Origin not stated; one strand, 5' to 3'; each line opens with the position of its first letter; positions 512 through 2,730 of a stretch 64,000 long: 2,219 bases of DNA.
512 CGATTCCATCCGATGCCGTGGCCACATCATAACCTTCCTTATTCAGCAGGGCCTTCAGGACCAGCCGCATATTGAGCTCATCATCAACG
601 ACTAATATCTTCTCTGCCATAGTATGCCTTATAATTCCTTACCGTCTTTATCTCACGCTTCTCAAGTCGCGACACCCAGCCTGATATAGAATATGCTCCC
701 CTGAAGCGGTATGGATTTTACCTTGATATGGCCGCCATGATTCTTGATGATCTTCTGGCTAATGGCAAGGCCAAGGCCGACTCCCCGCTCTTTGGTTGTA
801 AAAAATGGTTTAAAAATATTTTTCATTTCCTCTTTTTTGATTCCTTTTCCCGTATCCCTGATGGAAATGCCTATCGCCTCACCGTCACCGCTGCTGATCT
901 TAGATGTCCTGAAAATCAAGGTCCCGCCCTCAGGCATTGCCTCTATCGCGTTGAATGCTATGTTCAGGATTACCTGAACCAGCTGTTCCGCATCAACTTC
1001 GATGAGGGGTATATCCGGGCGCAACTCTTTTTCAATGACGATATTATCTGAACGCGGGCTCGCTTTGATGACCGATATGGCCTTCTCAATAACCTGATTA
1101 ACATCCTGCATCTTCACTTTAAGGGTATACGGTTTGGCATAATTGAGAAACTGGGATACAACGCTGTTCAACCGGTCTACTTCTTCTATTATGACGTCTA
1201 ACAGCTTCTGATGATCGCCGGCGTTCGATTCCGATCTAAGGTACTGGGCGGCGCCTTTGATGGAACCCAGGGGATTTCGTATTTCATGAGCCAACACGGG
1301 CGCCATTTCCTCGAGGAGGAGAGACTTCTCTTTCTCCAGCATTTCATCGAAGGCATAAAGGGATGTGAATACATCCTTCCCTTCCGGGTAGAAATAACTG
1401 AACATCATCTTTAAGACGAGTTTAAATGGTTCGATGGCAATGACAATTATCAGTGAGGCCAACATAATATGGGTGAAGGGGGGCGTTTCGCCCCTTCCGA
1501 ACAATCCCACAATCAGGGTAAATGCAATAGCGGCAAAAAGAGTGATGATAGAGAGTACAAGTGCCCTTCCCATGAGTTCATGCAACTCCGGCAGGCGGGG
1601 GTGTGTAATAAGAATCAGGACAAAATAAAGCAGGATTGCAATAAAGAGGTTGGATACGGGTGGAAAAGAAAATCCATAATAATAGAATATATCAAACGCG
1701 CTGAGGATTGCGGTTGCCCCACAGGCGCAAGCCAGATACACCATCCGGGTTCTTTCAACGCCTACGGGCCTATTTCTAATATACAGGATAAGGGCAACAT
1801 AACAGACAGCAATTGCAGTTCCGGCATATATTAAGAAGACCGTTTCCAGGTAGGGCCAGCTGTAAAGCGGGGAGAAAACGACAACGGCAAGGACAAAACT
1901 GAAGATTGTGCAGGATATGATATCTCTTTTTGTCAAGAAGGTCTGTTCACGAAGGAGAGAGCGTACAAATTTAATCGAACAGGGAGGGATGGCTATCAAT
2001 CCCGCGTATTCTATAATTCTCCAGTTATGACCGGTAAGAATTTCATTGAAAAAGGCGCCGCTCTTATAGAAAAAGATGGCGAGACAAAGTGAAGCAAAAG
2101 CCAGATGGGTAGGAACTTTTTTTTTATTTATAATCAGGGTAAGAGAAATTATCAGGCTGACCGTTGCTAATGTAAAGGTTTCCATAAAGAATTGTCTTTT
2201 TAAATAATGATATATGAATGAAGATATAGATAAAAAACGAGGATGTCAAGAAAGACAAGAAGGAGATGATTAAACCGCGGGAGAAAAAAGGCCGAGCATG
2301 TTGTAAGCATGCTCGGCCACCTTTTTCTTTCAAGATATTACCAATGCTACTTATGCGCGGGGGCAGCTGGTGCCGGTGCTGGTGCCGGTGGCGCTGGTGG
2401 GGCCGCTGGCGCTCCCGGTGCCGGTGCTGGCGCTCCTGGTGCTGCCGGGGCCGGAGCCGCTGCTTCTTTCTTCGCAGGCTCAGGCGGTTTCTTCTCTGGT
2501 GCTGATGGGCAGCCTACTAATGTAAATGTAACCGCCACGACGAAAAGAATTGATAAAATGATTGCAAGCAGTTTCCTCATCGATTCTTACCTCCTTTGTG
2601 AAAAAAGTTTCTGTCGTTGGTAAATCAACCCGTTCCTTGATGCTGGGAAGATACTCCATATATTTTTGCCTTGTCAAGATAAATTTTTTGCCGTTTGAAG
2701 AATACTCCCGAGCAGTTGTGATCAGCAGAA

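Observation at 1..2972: NtrC-type two-component system divergent from a near-consensus sigma-54 promoter that drives the lipid operon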

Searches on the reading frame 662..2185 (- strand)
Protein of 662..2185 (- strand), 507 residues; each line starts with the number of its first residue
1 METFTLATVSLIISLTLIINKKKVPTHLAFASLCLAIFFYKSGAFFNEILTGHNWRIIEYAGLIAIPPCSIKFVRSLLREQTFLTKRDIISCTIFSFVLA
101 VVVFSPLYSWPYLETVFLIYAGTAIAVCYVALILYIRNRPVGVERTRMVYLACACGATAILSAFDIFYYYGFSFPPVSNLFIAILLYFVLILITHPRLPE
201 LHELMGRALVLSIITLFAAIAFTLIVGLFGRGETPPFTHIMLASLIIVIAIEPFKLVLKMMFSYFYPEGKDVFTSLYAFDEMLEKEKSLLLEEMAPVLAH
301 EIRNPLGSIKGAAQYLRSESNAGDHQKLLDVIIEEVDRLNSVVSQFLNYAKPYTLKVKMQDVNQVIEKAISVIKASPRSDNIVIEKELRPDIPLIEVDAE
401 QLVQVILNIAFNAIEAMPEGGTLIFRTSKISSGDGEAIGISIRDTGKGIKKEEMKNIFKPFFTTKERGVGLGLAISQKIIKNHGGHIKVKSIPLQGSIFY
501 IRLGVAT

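Call 3: search_protein_families(library=pfam, proteins=[window:662-2185:-])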
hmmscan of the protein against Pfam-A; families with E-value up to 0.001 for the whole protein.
window:662-2185:- (507 aa): 3 families
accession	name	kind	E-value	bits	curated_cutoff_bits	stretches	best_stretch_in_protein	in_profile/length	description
PF02518.31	HATPase_c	-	2.1e-23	83.3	26.4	1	398-504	2-108/111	Histidine kinase-, DNA gyrase B-, and HSP90-like ATPase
PF00512.31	HisKA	-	4.9e-15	55.8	26.9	1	292-351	3-62/66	His Kinase A (phospho-acceptor) domain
PF16927.11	HisKA_7TM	-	0.00011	22.6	28.6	1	6-190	3-214/224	N-terminal 7TM region of histidine kinase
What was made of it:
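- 662..2185 (-): Sensor histidine kinase, 507 aa. About 8 predicted TM helices over residues 1-258 (window 1412-2185) with short loops. HisKA at 1133-1312 (H-box HEIRNP, His300). HATPase_c at 674-994. A 41-nt gap separates it from the regulator gene. Pfam HisKA 4.9e-15, HATPase_c 2.1e-23, HisKA_7TM 1e-4, which is below the cut-off (call 3).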

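Call 7: find_encoding_contigs(protein=window:662-2185:-, flank=10000, max_places=6)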
Protein window:662-2185:- (507 aa): 5 contigs read that carry it; 4 places shown.
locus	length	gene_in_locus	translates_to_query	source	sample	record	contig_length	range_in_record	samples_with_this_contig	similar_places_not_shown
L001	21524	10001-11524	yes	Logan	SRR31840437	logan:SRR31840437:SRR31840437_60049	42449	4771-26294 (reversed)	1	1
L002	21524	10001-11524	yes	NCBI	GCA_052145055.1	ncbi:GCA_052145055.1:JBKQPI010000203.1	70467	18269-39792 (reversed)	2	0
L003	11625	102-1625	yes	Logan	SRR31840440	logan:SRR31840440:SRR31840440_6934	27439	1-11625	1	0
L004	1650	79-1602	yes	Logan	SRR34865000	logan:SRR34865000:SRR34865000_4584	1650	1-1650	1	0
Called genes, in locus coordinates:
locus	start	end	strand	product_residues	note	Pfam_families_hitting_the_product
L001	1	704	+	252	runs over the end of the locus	PF13938:DUF4213, PF04016:DUF364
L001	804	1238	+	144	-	PF13622:4HBT_3 (weak), PF03061:4HBT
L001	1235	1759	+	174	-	PF00583:Acetyltransf_1, PF12568:PanZ (weak), PF13673:Acetyltransf_10, PF13508:Acetyltransf_7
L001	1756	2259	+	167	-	PF03205:MobB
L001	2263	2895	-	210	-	PF01648:ACPS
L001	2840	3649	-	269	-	PF01553:Acyltransferase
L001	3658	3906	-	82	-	-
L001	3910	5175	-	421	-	PF00109:ketoacyl-synt, PF02801:Ketoacyl-synt_C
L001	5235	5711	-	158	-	PF22817:ApeP-like (weak), PF07977:FabA, PF22818:ApeI-like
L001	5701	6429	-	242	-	PF00106:adh_short, PF08659:KR, PF13561:adh_short_C2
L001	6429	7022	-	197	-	PF07977:FabA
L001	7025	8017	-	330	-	PF08545:ACP_syn_III, PF08541:ACP_syn_III_C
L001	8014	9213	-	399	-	PF02771:Acyl-CoA_dh_N, PF02770:Acyl-CoA_dh_M, PF00441:Acyl-CoA_dh_1, PF08028:Acyl-CoA_dh_2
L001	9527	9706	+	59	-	-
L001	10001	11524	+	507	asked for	PF00512:HisKA, PF02518:HATPase_c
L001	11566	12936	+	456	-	PF00072:Response_reg, PF00158:Sigma54_activat, PF14532:Sigma54_activ_2, PF01078:Mg_chelatase (faint), PF00004:AAA (weak), PF07728:AAA_5 (weak), PF25601:AAA_lid_14, PF02954:HTH_8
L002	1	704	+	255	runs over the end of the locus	PF13938:DUF4213, PF04016:DUF364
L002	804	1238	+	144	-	PF13622:4HBT_3 (weak), PF03061:4HBT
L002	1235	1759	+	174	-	PF00583:Acetyltransf_1, PF12568:PanZ (weak), PF13673:Acetyltransf_10, PF13508:Acetyltransf_7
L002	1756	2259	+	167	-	PF03205:MobB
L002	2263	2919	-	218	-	PF01648:ACPS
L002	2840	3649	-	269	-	PF01553:Acyltransferase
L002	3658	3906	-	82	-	-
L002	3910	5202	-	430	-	PF00109:ketoacyl-synt, PF02801:Ketoacyl-synt_C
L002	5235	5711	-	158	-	PF22817:ApeP-like (weak), PF07977:FabA, PF22818:ApeI-like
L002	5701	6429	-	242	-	PF00106:adh_short, PF08659:KR, PF13561:adh_short_C2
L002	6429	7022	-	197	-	PF07977:FabA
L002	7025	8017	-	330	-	PF08545:ACP_syn_III, PF08541:ACP_syn_III_C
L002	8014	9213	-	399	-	PF02771:Acyl-CoA_dh_N, PF02770:Acyl-CoA_dh_M, PF00441:Acyl-CoA_dh_1, PF08028:Acyl-CoA_dh_2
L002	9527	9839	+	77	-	-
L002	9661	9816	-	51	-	-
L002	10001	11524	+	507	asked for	PF00512:HisKA, PF02518:HATPase_c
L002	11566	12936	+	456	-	PF00072:Response_reg, PF00158:Sigma54_activat, PF14532:Sigma54_activ_2, PF01078:Mg_chelatase (faint), PF00004:AAA (weak), PF07728:AAA_5 (weak), PF25601:AAA_lid_14, PF02954:HTH_8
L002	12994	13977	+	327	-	PF02423:OCD_Mu_crystall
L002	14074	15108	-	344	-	PF00817:IMS, PF11798:IMS_HHH, PF21704:POLH-Rev1_HhH (faint), PF21999:IMS_HHH_1, PF11799:IMS_C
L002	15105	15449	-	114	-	PF02511:Thy1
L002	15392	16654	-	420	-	PF02511:Thy1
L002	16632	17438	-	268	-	PF01177:Asp_Glu_race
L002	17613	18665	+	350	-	PF01594:AI-2E_transport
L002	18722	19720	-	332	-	PF01384:PHO4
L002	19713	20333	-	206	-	PF01865:PhoU_div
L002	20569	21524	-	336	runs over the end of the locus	PF14397:ATPgrasp_ST (faint), PF07478:Dala_Dala_lig_C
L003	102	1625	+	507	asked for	PF00512:HisKA, PF02518:HATPase_c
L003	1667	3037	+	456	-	PF00072:Response_reg, PF00158:Sigma54_activat, PF14532:Sigma54_activ_2, PF01078:Mg_chelatase (faint), PF00004:AAA (weak), PF07728:AAA_5 (weak), PF25601:AAA_lid_14, PF02954:HTH_8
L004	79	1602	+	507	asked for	PF00512:HisKA, PF02518:HATPase_c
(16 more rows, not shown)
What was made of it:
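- On NtrC-family response regulator (bacterial enhancer-binding protein, group I): Sigma54_activat and AAA_lid_14 (call 7). PF02954 in the source contig (call 7).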

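Call 19: search_protein_families(library=ncbifam, proteins=[L002:11566-12936:+, window:662-2185:-], max_evalue=0.00001)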
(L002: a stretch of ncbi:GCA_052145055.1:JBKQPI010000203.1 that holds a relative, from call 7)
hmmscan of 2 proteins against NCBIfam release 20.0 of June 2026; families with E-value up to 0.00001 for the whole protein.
L002:11566-12936:+ (456 aa): 112 families (the best 25 are shown)
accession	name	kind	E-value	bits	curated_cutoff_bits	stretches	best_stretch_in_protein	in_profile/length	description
NF008469.0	PRK11361.1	equivalog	2.1e-145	485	714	1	2-454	4-456/461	acetoacetate metabolism transcriptional regulator AtoC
TIGR01818.1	ntrC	equivalog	1.2e-138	462.9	558.6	1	5-449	1-460/463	nitrogen regulation protein NR(I)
NF007689.0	PRK10365.1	equivalog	1.6e-127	425.9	760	1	4-449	7-439/441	sigma-54-dependent response regulator transcription factor ZraR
TIGR02915.1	PEP_resp_reg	equivalog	1e-123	413.5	502.6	1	5-454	1-444/445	PEP-CTERM-box response regulator transcription factor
NF041946.1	LuxO_transreg_Vib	equivalog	2.6e-122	408.9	800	1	8-451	2-459/463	quorum-sensing sigma-54 dependent transcriptional regulator LuxO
NF051870.1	NAssimRespRegNtrX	equivalog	1.2e-118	396.8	600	1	3-449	2-447/452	nitrogen assimilation response regulator NtrX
NF008176.1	PRK10923.1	equivalog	5.8e-116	387.8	620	1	4-396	5-396/469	nitrogen regulation protein NR(I)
TIGR01817.1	nifA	equivalog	1.2e-114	384.1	528.85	1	121-453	178-528/534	nif-specific transcriptional activator NifA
NF003451.0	PRK05022.1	equivalog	8.5e-107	358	476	1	121-446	166-502/512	nitric oxide reductase transcriptional regulator NorR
NF041552.1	TF_PrdR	equivalog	1.1e-106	357.4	795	1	111-453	241-577/577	sigma-54 dependent transcriptional regulator PrdR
NF049963.1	RespRegFlgRCampy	domain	1.8e-106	356.6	750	1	5-454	3-429/429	fla regulon two-component system response regulator FlgR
NF011695.0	PRK15115.1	equivalog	4.3e-105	352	763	1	3-443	7-427/445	two-component system response regulator GlrR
NF038308.1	RNA_repair_RtcR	equivalog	3.2e-104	349.7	650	1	132-451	174-515/530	RNA repair transcriptional activator RtcR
NF050807.1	TransRegFlbDCaul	equivalog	1e-99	334.5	750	1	23-453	21-439/454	sigma-54-dependent transcriptional regulator FlbD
NF011958.0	PRK15429.1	equivalog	4.9e-94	316.3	830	1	134-454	375-686/692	formate hydrogenlyase transcriptional activator FlhA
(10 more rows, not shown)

window:662-2185:- (507 aa): 76 families (the best 25 are shown)
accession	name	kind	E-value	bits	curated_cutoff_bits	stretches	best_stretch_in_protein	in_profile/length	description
NF008468.0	PRK11360.1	equivalog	2.3e-69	234.3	646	1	290-505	395-608/616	two-component system sensor histidine kinase AtoS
NF007688.0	PRK10364.1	equivalog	1.9e-65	221.4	479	1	255-505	205-451/460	two-component system sensor histidine kinase ZraS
NF053867.1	SprKinKinDBac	equivalog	6e-44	150.3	775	1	285-505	280-497/500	sporulation kinase KinD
NF010411.0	PRK13837.1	equivalog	2.6e-37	128.3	647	1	295-503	454-673/828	two-component system VirA-like sensor kinase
NF008293.1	PRK11073.1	equivalog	1.8e-36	126.1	240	1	292-495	131-338/349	nitrogen regulation protein NR(II)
NF046044.1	PnpS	equivalog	1.4e-33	116.5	400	1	299-503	178-389/390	two-component system histidine kinase PnpS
NF046020.1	HisKinCckABruc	equivalog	1.6e-31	109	1000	1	287-503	476-705/868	cell cycle histidine kinase CckA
NF033092.0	HK_WalK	equivalog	1.9e-31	109.4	725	1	255-503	335-592/594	cell wall metabolism sensor histidine kinase WalK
NF052574.1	HisKinEspCMyxo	equivalog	2.8e-31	108.5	1200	1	297-506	423-638/785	serine histidine kinase EspC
NF038348.1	T2SS_HK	subfamily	3.9e-31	108.1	450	1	295-505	370-573/574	histidine kinase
NF041777.1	sens_FixL_Rhizob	equivalog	8.9e-31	107.1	850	1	291-506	262-482/485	sensor protein FixL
NF006800.0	PRK09303.1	equivalog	2.4e-29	102.5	342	1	292-505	152-377/383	histidine kinase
TIGR02956.1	TMAO_torS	equivalog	2.6e-28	98.7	676.5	1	298-505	471-682/967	TMAO reductase system sensor histidine kinase/response regulator TorS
NF047466.1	hybrid_RR_LvrB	exception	1.2e-27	97.1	500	1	291-504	152-375/377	hybrid histidine kinase/response regulator LvrB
NF008312.0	PRK11100.1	equivalog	9.4e-26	90.7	356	1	291-499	256-468/477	two-component system sensor histidine kinase CreC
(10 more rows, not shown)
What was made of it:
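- On AtoC / NtrC / ZraR equivalogs (NCBIfam): AtoC 485 against 714, NtrC 462.9 against 558.6, ZraR 425.9 against 760 (call 19).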

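Call 34: search_solved_structures(query=window:662-2185:-, max_evalue=1e-10)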
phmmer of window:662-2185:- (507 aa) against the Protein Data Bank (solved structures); distinct sequences matched with E-value up to 1e-10: 33.
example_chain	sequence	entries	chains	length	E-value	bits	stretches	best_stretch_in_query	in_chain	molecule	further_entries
9jfj_A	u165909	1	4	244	2e-44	155.4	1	279-504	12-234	Sensor histidine kinase ZraS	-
3d36_A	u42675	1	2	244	1.5e-29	106.4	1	284-504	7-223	Sporulation kinase B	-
3a0r_A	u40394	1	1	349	6.9e-27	97.6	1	271-490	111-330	Sensor protein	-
4gcz_A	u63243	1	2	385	3.1e-25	92.1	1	286-503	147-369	Blue-light photoreceptor, Sensor protein fixL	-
8a3u_A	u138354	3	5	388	3.2e-25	92.1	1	286-503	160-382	Putative Sensory box protein,Sensor protein FixL | Putative Sensory box protein,Putative Sensory box protein,Sensor protein FixL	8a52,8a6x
8a7f_A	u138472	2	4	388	3.3e-25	92.1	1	286-503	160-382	Putative Sensory box protein,Sensor protein FixL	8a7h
8u4x_A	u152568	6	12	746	4e-22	81.9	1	290-503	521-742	histidine kinase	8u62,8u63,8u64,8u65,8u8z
7z8n_A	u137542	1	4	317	3.6e-21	78.8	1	286-504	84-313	Histidine kinase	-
8vc9_A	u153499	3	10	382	3e-20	75.7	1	277-504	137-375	Leptospira virulence regulator B (LvrB) | histidine kinase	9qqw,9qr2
4u7n_A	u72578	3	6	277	7.5e-18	67.8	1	294-503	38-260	Histidine protein kinase sensor protein | Histidine kinase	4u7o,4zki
5c93_A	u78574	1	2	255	8.2e-18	67.7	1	297-503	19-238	Histidine kinase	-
5idj_A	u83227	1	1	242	1.2e-17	67.1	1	286-504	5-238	Histidine kinase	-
4jas_A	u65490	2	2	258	4.7e-17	65.2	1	292-501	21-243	Histidine kinase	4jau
5uht_A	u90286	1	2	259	1.1e-16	63.9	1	292-501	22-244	Sensor histidine kinase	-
2c2a_A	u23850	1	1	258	1.1e-16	63.9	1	292-501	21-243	SENSOR HISTIDINE KINASE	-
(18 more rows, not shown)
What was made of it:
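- On HisKA-type sensor histidine kinase: The ZraS core scores 2e-44 (call 34).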

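Call 52: search_solved_structures(query=L002:11566-12936:+, max_evalue=1e-40)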
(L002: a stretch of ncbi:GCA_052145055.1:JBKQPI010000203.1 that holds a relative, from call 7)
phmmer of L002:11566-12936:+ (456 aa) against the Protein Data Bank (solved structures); distinct sequences matched with E-value up to 1e-40: 35.
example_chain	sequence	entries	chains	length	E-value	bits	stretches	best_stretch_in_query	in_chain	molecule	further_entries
4l4u_A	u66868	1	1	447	1.3e-109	370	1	5-453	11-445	Transcriptional regulator (NtrC family)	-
1ny5_A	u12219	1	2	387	2.3e-107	362.6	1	5-376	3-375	transcriptional regulator (NtrC family)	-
5ep0_A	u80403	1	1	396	2.6e-97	329.4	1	4-384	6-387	Putative repressor protein luxO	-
3dzd_A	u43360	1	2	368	8.8e-97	327.7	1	4-376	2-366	Transcriptional regulator (NtrC family)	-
5m7n_A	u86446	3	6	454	5.7e-89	301.9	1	1-449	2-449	Nitrogen assimilation regulatory protein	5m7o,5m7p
1ojl_A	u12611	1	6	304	1.6e-88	300.5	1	140-449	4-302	TRANSCRIPTIONAL REGULATORY PROTEIN ZRAR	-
9qq6_C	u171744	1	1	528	5.2e-83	282.3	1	140-449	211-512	Nif-specific regulatory protein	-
8p53_C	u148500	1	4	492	8e-82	278.4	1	4-387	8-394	Transcriptional regulator FleQ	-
4ly6_A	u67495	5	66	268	6.1e-79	268.9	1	124-376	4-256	Transcriptional regulator (NtrC family)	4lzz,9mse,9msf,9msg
1ny6_A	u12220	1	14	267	6.7e-79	268.8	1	124-376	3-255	transcriptional regulator (NtrC family)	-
5exx_A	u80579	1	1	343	2.6e-78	266.8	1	139-387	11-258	Transcriptional regulator FleQ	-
3m0e_A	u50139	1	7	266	5.2e-78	265.8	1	125-376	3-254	Transcriptional regulator (NtrC family)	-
8pb9_D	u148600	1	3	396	7.4e-78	265.3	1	4-385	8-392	Transcriptional regulator FleQ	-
6jdi_A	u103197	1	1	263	2.1e-76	260.5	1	139-386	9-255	Nitrogen assimilation regulatory protein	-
6j7e_A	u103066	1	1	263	1.1e-75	258.2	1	139-386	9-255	Nitrogen assimilation regulatory protein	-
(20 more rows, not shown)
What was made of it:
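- Closest known: ZraS/ZraR and zraP. Same: The ZraS catalytic core is the closest solved kinase (9jfj, 2e-44, call 34), and ZraR is among the top hits (calls 19, 52).
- Closest known: NtrB/NtrC at glnAp2, and Aquifex NtrC1/NtrC4. Same: The closest solved full-length structures are Aquifex NtrC-family proteins (4l4u 1.3e-109, 1ny5 2.3e-107, call 52).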

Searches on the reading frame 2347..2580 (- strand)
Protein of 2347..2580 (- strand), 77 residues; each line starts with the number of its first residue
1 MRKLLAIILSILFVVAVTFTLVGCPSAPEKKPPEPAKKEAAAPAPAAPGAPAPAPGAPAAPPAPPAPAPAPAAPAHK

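Call 3: search_protein_families(library=pfam, proteins=[window:2347-2580:-])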
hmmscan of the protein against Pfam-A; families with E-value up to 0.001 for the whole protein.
window:2347-2580:- (77 aa): 0 families
